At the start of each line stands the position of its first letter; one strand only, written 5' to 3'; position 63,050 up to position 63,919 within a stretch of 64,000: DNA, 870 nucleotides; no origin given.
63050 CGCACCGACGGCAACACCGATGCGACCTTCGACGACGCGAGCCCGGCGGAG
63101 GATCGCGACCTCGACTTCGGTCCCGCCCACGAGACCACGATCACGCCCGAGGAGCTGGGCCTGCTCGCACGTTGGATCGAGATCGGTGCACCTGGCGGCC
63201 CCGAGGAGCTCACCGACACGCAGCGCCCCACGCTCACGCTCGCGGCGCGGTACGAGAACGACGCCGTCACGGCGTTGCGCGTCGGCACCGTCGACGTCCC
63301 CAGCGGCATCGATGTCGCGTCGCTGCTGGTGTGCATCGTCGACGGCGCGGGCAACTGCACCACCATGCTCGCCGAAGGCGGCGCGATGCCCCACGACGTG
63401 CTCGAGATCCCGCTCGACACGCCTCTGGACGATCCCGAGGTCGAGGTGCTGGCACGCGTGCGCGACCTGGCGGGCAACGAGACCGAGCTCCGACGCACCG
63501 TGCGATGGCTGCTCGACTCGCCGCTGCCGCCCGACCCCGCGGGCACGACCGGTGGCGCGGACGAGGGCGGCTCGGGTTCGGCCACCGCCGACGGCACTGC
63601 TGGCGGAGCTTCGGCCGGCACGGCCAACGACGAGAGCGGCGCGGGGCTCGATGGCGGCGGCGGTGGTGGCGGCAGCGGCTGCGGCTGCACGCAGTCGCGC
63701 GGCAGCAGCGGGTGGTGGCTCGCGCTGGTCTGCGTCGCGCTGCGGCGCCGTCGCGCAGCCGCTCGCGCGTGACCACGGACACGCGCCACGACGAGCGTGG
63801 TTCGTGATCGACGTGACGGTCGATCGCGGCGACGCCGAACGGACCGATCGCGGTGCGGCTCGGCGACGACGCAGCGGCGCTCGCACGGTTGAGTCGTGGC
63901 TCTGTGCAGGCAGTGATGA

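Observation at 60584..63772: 1062-aa TolB-like beta-propeller protein carrying two c-type heme motifs and a MYXO-CTERM tail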

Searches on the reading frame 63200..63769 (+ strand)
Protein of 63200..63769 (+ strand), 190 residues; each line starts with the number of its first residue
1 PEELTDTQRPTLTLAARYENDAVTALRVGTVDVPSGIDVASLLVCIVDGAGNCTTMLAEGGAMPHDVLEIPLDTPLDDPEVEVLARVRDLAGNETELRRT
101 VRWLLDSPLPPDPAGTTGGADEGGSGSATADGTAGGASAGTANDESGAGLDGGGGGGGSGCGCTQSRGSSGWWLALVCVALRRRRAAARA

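Call 56: search_protein_families(library=ncbifam, proteins=[window:63200-63769:+], max_evalue=10)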
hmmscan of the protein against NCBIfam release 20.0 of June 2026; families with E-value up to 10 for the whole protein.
window:63200-63769:+ (190 aa): 2 families
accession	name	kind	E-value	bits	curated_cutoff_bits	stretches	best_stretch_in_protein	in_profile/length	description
NF045638.1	Mrt_dep_phytase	exception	0.016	13.9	440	1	107-185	349-427/430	myxosortase-dependent phytase-like phosphatase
NF045523.1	MXAN_5453_fam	exception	0.096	11.2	500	1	112-181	463-534/544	MXAN_5453 family MXYO-CTERM-anchored protein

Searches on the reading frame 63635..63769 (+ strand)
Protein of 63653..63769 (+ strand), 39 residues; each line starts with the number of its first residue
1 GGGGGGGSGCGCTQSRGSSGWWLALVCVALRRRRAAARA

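Call 56: search_protein_families(library=ncbifam, proteins=[window:63653-63769:+, window:63635-63769:+], max_evalue=10)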
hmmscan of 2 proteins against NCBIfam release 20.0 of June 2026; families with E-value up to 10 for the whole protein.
seq(39 aa): 2 families
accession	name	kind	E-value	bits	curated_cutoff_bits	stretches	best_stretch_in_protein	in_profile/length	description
TIGR03501.1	GlyGly_CTERM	domain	0.14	12.9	15.5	1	17-34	3-21/22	GlyGly-CTERM sorting domain-containing protein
NF045638.1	Mrt_dep_phytase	exception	0.88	8.2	440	1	6-34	399-427/430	myxosortase-dependent phytase-like phosphatase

seq(45 aa): 1 family
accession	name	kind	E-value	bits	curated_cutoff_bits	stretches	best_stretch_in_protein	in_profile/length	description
NF045638.1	Mrt_dep_phytase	exception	0.48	9.1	440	1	10-40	397-427/430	myxosortase-dependent phytase-like phosphatase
